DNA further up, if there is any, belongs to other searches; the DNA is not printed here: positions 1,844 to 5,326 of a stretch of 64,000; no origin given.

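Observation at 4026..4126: Paralogue comparison shows a ~100-bp double-ended element inserted into receptor 1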

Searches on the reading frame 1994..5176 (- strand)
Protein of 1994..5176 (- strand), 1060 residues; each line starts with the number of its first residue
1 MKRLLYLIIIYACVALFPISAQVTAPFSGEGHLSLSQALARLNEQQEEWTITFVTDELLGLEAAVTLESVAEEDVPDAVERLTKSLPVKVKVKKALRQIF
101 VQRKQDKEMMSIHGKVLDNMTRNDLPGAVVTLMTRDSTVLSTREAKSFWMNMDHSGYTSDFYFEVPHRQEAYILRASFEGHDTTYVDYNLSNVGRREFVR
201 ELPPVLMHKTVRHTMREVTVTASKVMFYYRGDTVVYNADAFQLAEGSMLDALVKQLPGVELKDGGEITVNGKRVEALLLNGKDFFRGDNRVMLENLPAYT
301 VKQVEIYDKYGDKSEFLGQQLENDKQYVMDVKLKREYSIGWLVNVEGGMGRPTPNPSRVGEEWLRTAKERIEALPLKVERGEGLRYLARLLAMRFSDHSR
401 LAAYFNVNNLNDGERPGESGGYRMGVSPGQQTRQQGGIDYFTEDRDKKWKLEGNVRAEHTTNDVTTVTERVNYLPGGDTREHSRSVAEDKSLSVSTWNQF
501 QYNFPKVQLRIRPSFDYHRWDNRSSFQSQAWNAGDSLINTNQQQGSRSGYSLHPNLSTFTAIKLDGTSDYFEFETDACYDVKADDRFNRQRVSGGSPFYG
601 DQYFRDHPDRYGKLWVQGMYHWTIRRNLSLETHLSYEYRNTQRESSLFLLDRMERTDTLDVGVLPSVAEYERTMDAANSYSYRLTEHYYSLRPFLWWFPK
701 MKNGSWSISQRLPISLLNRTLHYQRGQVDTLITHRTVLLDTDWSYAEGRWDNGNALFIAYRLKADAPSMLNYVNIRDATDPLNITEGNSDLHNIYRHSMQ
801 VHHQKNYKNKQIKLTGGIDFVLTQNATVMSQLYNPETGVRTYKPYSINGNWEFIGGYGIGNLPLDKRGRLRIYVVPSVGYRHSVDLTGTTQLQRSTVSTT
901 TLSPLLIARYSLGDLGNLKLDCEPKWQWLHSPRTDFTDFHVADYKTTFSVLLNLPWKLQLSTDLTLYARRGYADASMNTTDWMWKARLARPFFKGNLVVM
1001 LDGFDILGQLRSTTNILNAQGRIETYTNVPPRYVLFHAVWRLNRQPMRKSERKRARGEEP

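Call 12: search_protein_families(library=pfam, proteins=[window:1994-5176:-], max_evalue=0.01)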
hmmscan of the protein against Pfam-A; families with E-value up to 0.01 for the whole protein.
window:1994-5176:- (1060 aa): 1 family
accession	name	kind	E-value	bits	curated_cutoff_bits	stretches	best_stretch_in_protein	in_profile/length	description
PF14905.12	OMP_b-brl_3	-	1.1e-07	31.7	27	1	756-1036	177-404/408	Outer membrane protein beta-barrel family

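Call 17: find_homologous_proteins(query=window:1994-5176:-, max_evalue=1e-20)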
Query window:1994-5176:- (1060 aa): 3514 proteins with E <= 1e-20 among 8000 candidates; the best 120 are listed.
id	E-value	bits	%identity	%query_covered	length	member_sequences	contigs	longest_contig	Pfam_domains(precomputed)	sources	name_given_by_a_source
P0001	0.0e+0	2446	99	100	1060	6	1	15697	PF14905.13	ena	-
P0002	0.0e+0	2138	87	96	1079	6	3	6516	PF14905.13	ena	-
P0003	0.0e+0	2090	88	96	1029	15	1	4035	-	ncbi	-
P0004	0.0e+0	2040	84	100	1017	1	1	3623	-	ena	-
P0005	0.0e+0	2027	83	100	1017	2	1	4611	PF14905.13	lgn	-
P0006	0.0e+0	2019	85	96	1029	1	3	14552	PF14905.13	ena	-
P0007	0.0e+0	2007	84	97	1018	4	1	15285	PF14905.13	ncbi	-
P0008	0.0e+0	2002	82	100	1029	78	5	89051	PF14905.13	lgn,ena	-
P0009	0.0e+0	1996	84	95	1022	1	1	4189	PF14905.13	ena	-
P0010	0.0e+0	1995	82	100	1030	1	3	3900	-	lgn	-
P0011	0.0e+0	1965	82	97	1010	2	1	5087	PF14905.13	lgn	-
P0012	0.0e+0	1926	81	97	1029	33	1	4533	PF14905.13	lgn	-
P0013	0.0e+0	1906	80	97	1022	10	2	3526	-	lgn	-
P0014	0.0e+0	1881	79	97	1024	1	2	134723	-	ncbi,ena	-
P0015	0.0e+0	1854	76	99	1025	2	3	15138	PF14905.13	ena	-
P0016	0.0e+0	1828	78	96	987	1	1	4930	PF14905.13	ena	-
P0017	0.0e+0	1774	74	96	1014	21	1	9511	PF14905.13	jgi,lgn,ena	-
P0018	0.0e+0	1579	68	100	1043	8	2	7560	-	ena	-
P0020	0.0e+0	1240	55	96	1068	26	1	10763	PF14905.13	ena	-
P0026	0.0e+0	1143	52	99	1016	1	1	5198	PF13715.13,PF14905.13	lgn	-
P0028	0.0e+0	1115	51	99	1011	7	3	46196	PF14905.13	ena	-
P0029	0.0e+0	1077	50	97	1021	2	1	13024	PF13715.13,PF14905.13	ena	-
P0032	1.6e-287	975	46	99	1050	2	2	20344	PF14905.13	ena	-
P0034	1.3e-286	972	48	99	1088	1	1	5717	PF14905.13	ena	-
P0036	5.0e-283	960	47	98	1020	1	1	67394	PF14905.13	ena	-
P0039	1.7e-277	942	46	99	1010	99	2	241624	PF14905.13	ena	-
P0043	1.2e-269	916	45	99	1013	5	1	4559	PF14905.13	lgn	-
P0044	7.7e-268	910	45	96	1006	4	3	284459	PF14905.13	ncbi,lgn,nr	ncbi:MAG: outer membrane beta-barrel protein [Bacteroidaceae bacterium]|nr:outer membrane beta-barre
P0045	1.1e-267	909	45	99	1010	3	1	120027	PF14905.13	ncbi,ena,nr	ncbi:MAG: outer membrane beta-barrel protein [Prevotellaceae bacterium]|nr:outer membrane beta-barre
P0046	3.2e-265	901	45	99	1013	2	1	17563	PF14905.13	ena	-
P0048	5.9e-261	887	44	100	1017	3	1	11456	PF14905.13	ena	-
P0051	1.7e-234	799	42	99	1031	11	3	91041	PF14905.13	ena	-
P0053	3.6e-233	795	43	96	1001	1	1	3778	PF14905.13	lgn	-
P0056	3.0e-232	792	42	99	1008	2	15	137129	PF14905.13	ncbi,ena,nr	ncbi:MAG: outer membrane beta-barrel protein [Prevotella sp.]|nr:outer membrane beta-barrel protein 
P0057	5.5e-232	791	42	99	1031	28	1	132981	PF14905.13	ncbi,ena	-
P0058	6.4e-232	791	42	99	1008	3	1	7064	PF14905.13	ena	-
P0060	1.4e-231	790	42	99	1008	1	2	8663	PF14905.13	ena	-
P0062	2.8e-231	789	42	96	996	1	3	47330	PF14905.13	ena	-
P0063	3.0e-231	788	42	99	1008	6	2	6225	PF14905.13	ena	-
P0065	4.8e-231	788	42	99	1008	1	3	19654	PF14905.13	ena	-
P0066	6.4e-231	787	42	99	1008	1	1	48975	PF14905.13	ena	-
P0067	9.9e-231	787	42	99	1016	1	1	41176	PF14905.13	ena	-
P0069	3.0e-230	785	43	96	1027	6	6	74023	PF14905.13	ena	-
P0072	1.7e-229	783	42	99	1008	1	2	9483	PF14905.13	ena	-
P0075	2.7e-228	779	41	99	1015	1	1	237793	PF14905.13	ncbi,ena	-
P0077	6.5e-228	777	41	99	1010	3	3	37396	PF14905.13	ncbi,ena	-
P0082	3.0e-227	775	42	99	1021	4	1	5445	PF14905.13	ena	-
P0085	1.9e-226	773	40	99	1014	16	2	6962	PF14905.13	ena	-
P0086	2.7e-226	772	41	99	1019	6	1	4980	PF14905.13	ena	-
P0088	8.1e-226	770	41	99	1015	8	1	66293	PF14905.13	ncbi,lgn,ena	-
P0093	1.8e-225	769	42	99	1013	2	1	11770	PF14905.13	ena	-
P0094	2.2e-225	769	42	99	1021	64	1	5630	PF14905.13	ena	-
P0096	1.1e-224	767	42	99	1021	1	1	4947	PF14905.13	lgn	-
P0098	4.2e-224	765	41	99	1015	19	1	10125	PF14905.13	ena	-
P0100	6.2e-224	764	40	96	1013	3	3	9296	PF14905.13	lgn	-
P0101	7.6e-224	764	41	99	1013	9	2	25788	PF14905.13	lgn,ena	-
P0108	4.9e-222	758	40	98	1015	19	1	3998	PF14905.13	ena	-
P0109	1.1e-221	757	40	99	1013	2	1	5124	PF14905.13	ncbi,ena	-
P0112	5.4e-221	755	42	89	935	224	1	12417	PF13715.13,PF14905.13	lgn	-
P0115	1.7e-220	753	40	99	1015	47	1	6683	PF14905.13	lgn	-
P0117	2.3e-220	752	39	99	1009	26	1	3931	PF14905.13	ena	-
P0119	2.8e-220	752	42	90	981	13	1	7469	PF14905.13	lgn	-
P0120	4.4e-220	751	40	95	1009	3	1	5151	PF14905.13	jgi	jgi:hypothetical protein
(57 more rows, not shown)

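Call 21: find_encoding_contigs(protein=P0008, flank=6000, max_places=2)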
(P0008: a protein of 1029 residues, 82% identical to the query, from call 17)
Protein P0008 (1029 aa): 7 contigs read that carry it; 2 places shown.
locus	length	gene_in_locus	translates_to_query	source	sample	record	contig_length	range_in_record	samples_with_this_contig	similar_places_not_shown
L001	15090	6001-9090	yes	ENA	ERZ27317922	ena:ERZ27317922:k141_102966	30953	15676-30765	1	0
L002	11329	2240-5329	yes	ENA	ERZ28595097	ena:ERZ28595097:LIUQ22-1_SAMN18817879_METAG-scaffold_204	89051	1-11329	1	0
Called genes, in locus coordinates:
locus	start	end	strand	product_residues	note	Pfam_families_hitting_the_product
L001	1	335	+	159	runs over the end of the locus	PF04542:Sigma70_r2, PF08281:Sigma70_r4_2, PF04545:Sigma70_r4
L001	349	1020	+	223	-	PF16344:FecR_C (weak)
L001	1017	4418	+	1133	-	PF14905:OMP_b-brl_3 (weak)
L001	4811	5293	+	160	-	PF07638:Sigma70_ECF, PF04542:Sigma70_r2, PF13384:HTH_23 (faint), PF08281:Sigma70_r4_2, PF04545:Sigma70_r4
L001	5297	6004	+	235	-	-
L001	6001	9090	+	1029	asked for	PF14905:OMP_b-brl_3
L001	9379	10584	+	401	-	-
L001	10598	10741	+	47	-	-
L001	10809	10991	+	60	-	-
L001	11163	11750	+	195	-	PF04542:Sigma70_r2, PF08281:Sigma70_r4_2, PF04545:Sigma70_r4 (weak)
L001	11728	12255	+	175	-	-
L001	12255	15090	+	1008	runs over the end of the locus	?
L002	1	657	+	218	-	?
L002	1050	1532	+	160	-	PF07638:Sigma70_ECF, PF04542:Sigma70_r2, PF13384:HTH_23 (faint), PF08281:Sigma70_r4_2, PF04545:Sigma70_r4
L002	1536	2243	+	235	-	-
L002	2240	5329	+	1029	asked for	PF14905:OMP_b-brl_3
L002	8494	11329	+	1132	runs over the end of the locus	PF14905:OMP_b-brl_3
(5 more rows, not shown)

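Call 22: find_encoding_contigs(protein=P0002, flank=6000, max_places=2)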
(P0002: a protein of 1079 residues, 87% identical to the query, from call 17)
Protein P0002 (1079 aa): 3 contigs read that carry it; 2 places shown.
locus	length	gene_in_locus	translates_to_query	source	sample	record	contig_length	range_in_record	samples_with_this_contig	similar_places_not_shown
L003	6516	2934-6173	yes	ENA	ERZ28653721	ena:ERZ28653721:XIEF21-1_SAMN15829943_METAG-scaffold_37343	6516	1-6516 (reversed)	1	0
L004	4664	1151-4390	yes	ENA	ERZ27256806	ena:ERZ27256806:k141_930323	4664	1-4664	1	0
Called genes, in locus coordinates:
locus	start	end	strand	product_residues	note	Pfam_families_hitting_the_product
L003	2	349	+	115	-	?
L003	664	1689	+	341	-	-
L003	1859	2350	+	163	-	PF04542:Sigma70_r2, PF04545:Sigma70_r4, PF08281:Sigma70_r4_2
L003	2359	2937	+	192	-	-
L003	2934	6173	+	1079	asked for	PF14905:OMP_b-brl_3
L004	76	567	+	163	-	PF04542:Sigma70_r2, PF04545:Sigma70_r4, PF08281:Sigma70_r4_2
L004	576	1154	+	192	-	-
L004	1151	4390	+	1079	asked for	PF14905:OMP_b-brl_3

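Call 23: find_encoding_contigs(protein=P0007, flank=6000, max_places=1)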
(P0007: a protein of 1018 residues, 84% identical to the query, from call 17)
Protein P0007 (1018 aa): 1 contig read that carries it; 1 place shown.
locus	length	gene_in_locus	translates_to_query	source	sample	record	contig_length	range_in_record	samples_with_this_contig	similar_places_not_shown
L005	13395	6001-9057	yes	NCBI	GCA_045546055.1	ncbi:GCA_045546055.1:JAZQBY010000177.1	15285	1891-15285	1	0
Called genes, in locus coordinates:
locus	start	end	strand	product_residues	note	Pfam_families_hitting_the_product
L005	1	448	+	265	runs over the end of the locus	-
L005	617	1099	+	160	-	PF04542:Sigma70_r2 (weak), PF08281:Sigma70_r4_2, PF04545:Sigma70_r4 (faint)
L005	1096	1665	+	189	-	-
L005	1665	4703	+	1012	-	-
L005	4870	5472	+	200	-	PF04542:Sigma70_r2, PF08281:Sigma70_r4_2 (weak)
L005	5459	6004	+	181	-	-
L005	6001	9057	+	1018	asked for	PF14905:OMP_b-brl_3 (weak)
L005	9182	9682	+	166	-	PF14512:TM1586_NiRdase (faint), PF00881:Nitroreductase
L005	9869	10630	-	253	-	-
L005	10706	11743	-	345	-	PF00535:Glycos_transf_2, PF13641:Glyco_tranf_2_3 (weak)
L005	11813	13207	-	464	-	PF00919:UPF0004, PF04055:Radical_SAM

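Call 24: find_encoding_contigs(protein=P0006, flank=6000, max_places=1)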
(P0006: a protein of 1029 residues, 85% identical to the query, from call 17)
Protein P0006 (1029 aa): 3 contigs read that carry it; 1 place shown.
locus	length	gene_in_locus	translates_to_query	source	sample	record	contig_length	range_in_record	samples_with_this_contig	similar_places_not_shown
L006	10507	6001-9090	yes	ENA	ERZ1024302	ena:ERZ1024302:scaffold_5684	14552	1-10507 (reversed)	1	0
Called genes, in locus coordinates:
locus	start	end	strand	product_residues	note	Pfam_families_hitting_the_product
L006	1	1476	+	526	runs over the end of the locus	PF12439:GDE_N, PF06202:GDE_C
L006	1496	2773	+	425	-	PF08323:Glyco_transf_5, PF13579:Glyco_trans_4_4, PF13439:Glyco_transf_4, PF20706:GT4-conflict, PF00534:Glycos_transf_1, PF13692:Glyco_trans_1_4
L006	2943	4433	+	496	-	-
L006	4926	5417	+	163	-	PF04542:Sigma70_r2 (weak), PF04545:Sigma70_r4, PF08281:Sigma70_r4_2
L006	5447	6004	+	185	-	-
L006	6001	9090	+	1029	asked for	PF14905:OMP_b-brl_3 (weak)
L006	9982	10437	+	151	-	-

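Call 25: find_encoding_contigs(protein=P0001, flank=8000, max_places=1)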
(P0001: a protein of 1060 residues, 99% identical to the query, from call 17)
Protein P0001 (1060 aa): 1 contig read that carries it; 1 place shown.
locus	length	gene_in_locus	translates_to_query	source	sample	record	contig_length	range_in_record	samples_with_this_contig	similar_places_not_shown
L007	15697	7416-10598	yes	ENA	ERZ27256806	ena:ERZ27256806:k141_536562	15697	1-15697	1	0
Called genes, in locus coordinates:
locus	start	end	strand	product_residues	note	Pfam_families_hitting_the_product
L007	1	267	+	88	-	?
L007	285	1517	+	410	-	PF07221:GlcNAc_2-epim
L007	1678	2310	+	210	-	PF04542:Sigma70_r2, PF08281:Sigma70_r4_2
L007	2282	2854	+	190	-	PF16344:FecR_C (weak)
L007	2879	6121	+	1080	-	PF14905:OMP_b-brl_3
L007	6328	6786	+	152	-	PF04542:Sigma70_r2, PF08281:Sigma70_r4_2, PF04545:Sigma70_r4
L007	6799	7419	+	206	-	-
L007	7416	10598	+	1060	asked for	PF14905:OMP_b-brl_3 (weak)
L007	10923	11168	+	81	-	PF03965:Penicillinase_R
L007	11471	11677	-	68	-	-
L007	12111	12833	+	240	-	-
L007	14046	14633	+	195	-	-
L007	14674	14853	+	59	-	-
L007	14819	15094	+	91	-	-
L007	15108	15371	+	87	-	-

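Call 34: find_encoding_contigs(protein=P0018, flank=3000, max_places=1)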
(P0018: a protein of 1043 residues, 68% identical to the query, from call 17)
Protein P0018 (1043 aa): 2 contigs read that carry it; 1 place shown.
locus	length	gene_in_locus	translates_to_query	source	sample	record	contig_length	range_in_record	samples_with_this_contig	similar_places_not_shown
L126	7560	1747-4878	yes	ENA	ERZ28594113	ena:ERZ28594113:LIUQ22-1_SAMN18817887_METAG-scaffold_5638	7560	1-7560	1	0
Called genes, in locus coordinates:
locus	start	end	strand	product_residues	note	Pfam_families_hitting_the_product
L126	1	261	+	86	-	?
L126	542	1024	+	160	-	PF07638:Sigma70_ECF (weak), PF04542:Sigma70_r2, PF07374:DUF1492 (faint), PF13936:HTH_38 (faint), PF02796:HTH_7 (faint), PF08281:Sigma70_r4_2, PF04545:Sigma70_r4, PF13384:HTH_23 (weak)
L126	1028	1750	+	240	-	-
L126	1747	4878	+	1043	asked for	-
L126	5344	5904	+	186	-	PF04542:Sigma70_r2, PF08281:Sigma70_r4_2 (weak)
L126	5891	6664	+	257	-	-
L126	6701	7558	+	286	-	?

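Call 35: find_encoding_contigs(protein=P0020, flank=3000, max_places=1)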
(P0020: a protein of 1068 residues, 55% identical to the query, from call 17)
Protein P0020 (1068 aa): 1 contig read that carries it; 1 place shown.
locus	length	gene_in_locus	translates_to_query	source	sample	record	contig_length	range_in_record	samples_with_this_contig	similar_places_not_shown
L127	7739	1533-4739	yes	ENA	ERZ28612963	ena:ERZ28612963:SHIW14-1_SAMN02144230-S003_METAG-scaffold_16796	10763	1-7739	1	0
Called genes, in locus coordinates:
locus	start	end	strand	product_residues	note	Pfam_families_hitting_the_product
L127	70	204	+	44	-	-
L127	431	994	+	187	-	PF04542:Sigma70_r2, PF08281:Sigma70_r4_2, PF04545:Sigma70_r4 (weak)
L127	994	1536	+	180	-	-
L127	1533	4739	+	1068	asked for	PF14905:OMP_b-brl_3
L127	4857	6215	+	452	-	PF05697:Trigger_N, PF28537:FKBP-like_TF, PF28539:TF_C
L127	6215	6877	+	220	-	PF00574:CLP_protease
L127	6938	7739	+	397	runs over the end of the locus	PF00004:AAA, PF07724:AAA_2, PF07728:AAA_5 (weak), PF10431:ClpB_D2-small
